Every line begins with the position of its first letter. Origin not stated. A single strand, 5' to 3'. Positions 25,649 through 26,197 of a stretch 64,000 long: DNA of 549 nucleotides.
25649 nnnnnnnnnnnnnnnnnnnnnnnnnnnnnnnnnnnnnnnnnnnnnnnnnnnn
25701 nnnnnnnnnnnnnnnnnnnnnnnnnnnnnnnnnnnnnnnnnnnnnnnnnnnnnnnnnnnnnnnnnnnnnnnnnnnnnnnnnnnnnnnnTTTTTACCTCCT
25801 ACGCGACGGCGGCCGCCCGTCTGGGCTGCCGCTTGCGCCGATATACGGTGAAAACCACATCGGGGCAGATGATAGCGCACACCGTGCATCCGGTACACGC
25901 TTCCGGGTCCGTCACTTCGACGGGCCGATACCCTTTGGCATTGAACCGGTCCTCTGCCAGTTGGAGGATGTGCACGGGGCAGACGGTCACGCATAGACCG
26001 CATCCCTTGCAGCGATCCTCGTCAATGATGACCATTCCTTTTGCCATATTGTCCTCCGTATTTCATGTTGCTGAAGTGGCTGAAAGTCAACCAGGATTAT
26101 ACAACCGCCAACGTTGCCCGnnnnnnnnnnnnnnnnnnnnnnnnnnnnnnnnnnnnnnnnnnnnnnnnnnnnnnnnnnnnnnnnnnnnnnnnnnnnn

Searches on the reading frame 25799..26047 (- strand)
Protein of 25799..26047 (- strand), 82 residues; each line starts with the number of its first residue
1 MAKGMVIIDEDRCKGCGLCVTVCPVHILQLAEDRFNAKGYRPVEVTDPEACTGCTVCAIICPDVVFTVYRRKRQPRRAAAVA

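Call 6: search_protein_families(library=pfam, proteins=[window:25799-26047:-])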
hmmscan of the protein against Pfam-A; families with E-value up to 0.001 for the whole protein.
window:25799-26047:- (82 aa): 16 families
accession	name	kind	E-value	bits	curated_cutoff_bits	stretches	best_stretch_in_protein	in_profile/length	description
PF00037.32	Fer4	-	4.8e-14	51.9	21.1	2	6-28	1-23/24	4Fe-4S binding domain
PF12837.12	Fer4_6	-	7.9e-13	48.1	25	2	6-27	2-23/24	4Fe-4S binding domain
PF12797.12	Fer4_2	-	5.8e-12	45.2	24.5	1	5-25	2-22/22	4Fe-4S binding domain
PF14697.11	Fer4_21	-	4.4e-11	43.2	35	2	3-26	31-55/59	4Fe-4S dicluster domain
PF13237.11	Fer4_10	-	4.8e-11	42.9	25.5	1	5-62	1-53/53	4Fe-4S dicluster domain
PF12838.12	Fer4_7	-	1e-10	42.3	27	1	12-62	1-49/52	4Fe-4S dicluster domain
PF12800.12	Fer4_4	-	2.9e-09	36.9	24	1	11-25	2-16/17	4Fe-4S binding domain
PF13459.11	Fer4_15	-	1.3e-08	35.8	22.4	1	6-24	1-19/66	4Fe-4S single cluster domain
PF13187.11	Fer4_9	-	1.5e-07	31.8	27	1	12-63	1-49/52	4Fe-4S dicluster domain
PF25160.1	LdpA_Fe-S-bd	-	5.7e-07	29.7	27.6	1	8-29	23-44/49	LdpA Fe-S cluster-binding domain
PF13484.11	Fer4_16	-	8.7e-07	30.1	30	0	12-62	1-64/66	4Fe-4S double cluster binding domain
PF13370.11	Fer4_13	-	3.5e-06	28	24.5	0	47-64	2-19/58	4Fe-4S single cluster domain of Ferredoxin I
PF13183.11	Fer4_8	-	2.5e-05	25.2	27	0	11-27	52-68/68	4Fe-4S dicluster domain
PF17179.9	Fer4_22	-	8.8e-05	23.7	27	0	9-27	77-95/95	4Fe-4S dicluster domain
PF13534.11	Fer4_17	-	0.00016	22.6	22.2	0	12-63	1-58/61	4Fe-4S dicluster domain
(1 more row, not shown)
